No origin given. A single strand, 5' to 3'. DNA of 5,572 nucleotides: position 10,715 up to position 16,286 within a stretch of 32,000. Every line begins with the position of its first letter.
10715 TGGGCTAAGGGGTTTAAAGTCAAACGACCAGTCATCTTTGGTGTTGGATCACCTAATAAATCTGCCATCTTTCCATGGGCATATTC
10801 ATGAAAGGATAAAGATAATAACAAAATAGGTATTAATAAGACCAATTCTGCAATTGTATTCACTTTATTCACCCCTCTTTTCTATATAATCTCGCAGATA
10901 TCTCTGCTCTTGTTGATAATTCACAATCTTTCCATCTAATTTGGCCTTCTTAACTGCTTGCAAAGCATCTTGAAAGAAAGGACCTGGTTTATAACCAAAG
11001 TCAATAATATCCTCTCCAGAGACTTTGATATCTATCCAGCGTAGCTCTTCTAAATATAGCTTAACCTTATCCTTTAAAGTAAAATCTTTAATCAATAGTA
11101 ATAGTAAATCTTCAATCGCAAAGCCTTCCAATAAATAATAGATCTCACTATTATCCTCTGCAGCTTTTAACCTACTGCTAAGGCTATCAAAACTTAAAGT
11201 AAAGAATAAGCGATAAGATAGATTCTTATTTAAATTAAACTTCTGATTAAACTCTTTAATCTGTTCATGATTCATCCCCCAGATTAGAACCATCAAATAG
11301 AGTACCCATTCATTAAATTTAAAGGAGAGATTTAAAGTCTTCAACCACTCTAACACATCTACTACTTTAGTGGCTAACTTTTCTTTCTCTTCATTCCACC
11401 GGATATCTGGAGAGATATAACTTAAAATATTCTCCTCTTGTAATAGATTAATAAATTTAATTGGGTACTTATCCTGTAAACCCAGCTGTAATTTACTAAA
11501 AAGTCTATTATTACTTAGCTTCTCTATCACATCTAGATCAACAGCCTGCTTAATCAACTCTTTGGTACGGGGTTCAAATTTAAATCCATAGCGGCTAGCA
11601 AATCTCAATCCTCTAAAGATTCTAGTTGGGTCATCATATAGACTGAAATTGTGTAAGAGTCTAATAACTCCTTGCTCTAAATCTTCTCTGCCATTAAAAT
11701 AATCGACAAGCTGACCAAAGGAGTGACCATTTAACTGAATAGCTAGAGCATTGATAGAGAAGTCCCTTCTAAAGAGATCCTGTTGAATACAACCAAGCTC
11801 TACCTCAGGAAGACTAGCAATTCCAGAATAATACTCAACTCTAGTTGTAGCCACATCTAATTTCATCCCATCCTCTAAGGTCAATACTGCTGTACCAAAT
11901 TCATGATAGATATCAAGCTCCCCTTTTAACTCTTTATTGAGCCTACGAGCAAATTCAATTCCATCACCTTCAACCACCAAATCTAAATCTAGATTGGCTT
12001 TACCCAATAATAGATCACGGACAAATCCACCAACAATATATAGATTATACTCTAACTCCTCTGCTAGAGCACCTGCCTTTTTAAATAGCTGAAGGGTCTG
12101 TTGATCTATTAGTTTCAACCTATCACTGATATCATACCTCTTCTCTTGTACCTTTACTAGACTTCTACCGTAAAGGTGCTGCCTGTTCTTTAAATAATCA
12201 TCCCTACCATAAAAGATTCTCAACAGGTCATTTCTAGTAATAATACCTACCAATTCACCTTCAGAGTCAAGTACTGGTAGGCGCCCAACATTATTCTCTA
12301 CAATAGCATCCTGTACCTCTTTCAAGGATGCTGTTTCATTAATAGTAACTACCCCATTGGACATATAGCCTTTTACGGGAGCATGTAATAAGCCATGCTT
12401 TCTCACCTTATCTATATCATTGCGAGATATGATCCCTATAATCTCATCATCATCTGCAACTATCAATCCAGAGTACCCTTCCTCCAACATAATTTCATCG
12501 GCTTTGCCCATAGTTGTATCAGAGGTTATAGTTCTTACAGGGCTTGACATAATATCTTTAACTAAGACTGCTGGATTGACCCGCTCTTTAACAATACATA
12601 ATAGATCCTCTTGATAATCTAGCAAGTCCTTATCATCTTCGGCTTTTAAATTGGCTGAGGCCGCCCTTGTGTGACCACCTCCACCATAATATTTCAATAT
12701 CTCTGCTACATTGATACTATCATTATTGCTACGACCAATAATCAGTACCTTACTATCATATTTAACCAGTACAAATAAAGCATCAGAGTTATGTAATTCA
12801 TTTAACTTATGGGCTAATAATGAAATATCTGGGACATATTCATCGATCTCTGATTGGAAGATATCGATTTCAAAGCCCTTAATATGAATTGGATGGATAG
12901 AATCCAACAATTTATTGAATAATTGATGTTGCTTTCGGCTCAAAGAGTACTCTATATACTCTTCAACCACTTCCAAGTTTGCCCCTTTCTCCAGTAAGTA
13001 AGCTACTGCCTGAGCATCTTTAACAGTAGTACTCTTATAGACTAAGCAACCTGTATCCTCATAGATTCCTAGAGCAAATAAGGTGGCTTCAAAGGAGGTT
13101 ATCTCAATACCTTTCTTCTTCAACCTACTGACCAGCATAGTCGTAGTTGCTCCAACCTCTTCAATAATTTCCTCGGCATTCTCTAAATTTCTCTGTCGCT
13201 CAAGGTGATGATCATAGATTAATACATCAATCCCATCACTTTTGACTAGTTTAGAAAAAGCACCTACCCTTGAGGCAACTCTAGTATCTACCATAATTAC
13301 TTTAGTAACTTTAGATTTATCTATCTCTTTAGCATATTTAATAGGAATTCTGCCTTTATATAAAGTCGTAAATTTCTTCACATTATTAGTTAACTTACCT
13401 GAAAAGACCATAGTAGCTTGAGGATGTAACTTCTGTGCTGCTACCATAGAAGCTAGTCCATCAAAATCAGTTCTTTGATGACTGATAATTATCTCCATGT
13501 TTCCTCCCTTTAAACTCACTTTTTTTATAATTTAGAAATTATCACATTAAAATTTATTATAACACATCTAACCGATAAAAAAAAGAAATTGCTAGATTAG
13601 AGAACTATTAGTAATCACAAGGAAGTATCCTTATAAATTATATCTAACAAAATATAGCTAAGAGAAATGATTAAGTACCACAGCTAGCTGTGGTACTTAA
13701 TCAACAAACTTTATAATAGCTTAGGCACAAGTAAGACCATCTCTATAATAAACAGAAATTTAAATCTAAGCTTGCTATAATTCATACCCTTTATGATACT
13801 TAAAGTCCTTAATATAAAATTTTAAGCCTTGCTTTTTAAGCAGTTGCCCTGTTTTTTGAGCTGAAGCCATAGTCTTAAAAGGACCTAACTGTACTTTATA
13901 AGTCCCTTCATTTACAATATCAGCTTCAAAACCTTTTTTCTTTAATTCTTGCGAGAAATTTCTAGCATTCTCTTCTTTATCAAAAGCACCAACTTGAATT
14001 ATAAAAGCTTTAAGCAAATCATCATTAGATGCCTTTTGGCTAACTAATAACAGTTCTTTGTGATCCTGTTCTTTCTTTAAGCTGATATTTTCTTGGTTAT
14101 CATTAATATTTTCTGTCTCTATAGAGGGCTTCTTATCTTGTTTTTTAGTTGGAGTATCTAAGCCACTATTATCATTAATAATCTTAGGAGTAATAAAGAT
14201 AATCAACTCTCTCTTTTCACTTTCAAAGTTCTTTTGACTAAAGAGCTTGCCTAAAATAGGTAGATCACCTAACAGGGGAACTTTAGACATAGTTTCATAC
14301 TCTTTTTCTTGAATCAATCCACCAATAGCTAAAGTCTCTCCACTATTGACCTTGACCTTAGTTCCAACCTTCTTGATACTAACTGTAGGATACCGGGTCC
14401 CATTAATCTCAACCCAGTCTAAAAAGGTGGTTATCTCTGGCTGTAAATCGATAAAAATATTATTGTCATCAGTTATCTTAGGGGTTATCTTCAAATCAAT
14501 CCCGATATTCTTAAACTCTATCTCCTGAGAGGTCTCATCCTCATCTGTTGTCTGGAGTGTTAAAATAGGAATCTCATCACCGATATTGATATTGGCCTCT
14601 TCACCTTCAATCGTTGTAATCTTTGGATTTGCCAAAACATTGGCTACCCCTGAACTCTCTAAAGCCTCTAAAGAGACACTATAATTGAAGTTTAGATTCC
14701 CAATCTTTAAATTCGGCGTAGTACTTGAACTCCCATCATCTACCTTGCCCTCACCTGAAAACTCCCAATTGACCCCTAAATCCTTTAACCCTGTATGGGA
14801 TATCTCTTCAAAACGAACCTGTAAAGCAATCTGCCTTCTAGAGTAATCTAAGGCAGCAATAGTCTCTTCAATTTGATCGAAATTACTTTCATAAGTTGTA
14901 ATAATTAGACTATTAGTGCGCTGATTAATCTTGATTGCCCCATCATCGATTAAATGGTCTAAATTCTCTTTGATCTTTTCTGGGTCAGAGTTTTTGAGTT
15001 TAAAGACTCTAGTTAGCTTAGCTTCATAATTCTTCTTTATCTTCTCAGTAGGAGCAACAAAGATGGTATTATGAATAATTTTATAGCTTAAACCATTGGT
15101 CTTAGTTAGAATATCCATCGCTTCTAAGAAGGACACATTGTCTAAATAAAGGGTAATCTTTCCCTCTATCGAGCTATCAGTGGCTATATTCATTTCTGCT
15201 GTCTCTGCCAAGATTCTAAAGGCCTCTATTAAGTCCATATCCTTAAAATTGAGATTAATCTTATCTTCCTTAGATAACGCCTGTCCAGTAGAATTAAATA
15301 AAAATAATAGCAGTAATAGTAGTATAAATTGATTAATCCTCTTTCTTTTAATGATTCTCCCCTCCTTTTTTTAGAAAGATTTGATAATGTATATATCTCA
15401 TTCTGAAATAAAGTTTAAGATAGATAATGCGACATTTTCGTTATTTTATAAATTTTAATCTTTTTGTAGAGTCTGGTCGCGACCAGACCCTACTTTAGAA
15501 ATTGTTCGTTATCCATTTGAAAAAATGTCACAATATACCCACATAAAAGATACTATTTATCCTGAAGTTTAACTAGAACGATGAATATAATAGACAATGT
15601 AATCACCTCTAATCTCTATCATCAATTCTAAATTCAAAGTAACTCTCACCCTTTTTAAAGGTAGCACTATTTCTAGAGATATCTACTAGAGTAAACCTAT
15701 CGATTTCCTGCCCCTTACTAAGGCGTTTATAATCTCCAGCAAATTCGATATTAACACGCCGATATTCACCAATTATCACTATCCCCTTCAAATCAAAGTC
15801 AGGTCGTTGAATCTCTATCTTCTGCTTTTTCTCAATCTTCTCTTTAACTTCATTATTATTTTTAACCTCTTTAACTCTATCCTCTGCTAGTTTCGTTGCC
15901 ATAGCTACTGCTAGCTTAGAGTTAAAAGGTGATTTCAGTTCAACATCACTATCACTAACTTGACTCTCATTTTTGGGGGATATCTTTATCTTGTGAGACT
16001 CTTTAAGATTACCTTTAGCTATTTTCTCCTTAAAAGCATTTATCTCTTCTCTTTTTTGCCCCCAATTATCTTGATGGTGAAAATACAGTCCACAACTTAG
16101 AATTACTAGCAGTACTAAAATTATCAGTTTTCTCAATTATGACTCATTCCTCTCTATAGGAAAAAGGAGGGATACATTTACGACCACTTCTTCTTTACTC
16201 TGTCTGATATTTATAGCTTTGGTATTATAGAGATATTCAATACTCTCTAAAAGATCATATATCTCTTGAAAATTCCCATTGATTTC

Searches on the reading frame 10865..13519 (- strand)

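Call 65: search_protein_families(library=pfam, proteins=[window:10865-13519:-], max_evalue=0.00001)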
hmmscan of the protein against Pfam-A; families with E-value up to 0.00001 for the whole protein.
window:10865-13519:- (884 aa): 5 families
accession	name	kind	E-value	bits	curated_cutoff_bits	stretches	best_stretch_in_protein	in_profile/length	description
PF00571.33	CBS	-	1e-28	99.8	24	2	382-436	1-55/57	CBS domain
PF01743.26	PolyA_pol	-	1.4e-27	97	23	1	493-620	1-126/126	Poly A polymerase head domain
PF01368.27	DHH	-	1.7e-10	41.7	28.1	1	10-152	3-125/125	DHH family, N-terminal domain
PF02272.25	DHHA1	-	9.6e-07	29.7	25.9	1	232-301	18-94/102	DHHA1 domain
PF12627.12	PolyA_pol_RNAbd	-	9.5e-06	25.7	22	0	645-706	1-60/64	Probable RNA and SrmB- binding site of polymerase A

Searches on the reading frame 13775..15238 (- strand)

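Call 7: search_protein_families(library=pfam, proteins=[window:13775-15238:-], max_evalue=0.01)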
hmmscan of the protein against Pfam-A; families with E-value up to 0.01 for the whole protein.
window:13775-15238:- (487 aa): 4 families
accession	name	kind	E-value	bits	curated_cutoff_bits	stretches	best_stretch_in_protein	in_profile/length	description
PF00263.26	Secretin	-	1.3e-49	168.5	27.5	1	192-354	1-168/169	Bacterial type II and III secretion system protein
PF05036.18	SPOR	-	5.7e-14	52.6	21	1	410-475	3-73/76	SPOR domain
PF03958.22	Secretin_N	-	9e-09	35.9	28.2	1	76-135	1-68/69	Bacterial type II/III secretion system short domain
PF07660.19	STN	-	1.5e-05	25.2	28.4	1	17-63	2-51/52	Secretin and TonB N terminus short domain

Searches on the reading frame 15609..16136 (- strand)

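Call 7: search_protein_families(library=pfam, proteins=[window:15609-16136:-], max_evalue=0.01)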
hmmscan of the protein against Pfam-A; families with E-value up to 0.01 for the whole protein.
window:15609-16136:- (175 aa): 0 families

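Call 71: search_protein_families(library=ncbifam, proteins=[window:15609-16136:-], max_evalue=0.1)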
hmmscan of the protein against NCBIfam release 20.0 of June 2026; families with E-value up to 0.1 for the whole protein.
window:15609-16136:- (175 aa): 3 families
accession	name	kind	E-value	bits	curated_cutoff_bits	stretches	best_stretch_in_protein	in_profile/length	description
TIGR04409.1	LptC_YrbK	equivalog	0.083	12.4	38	0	47-86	129-168/180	LPS export ABC transporter periplasmic protein LptC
NF041616.1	T2SS_C_SYNERG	exception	0.083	12.2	200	0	95-168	72-148/296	type II secretion system protein GspC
NF041867.1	paab_haloarch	equivalog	0.097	12.8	150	0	16-102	12-99/100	1,2-phenylacetyl-CoA epoxidase subunit PaaB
